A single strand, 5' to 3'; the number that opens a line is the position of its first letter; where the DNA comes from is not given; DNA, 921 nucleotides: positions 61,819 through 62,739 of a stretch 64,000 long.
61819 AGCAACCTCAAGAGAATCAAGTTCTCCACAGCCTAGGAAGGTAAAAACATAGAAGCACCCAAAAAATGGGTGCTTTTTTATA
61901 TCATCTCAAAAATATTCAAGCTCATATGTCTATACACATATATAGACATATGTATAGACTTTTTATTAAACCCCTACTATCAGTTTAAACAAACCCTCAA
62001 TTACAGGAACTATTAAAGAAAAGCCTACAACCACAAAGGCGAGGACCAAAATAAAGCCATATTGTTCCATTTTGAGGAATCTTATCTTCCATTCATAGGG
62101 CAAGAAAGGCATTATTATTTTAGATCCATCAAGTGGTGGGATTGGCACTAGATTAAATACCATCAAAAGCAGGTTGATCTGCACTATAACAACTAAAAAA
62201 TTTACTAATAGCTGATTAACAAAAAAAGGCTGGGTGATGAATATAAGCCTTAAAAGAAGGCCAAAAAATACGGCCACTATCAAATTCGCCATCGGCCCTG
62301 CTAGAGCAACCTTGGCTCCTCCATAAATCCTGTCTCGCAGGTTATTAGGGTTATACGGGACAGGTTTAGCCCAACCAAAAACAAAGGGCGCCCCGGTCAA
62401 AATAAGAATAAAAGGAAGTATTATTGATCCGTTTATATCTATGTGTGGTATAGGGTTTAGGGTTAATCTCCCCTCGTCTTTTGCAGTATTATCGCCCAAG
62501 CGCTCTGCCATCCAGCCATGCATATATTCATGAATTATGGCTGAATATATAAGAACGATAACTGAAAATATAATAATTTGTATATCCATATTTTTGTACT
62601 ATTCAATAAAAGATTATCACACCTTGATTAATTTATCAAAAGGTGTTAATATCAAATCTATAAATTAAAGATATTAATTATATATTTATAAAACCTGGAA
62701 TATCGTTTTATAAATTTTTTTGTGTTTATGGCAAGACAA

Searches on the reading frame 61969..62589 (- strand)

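Call 61: search_protein_families(library=pfam, proteins=[window:61969-62589:-], max_evalue=0.001)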
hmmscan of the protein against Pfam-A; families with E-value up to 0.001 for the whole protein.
window:61969-62589:- (207 aa): 1 family
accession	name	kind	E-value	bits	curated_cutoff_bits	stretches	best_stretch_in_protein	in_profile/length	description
PF02163.28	Peptidase_M50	-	2e-11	44.1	27.2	1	124-187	155-219/221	Peptidase family M50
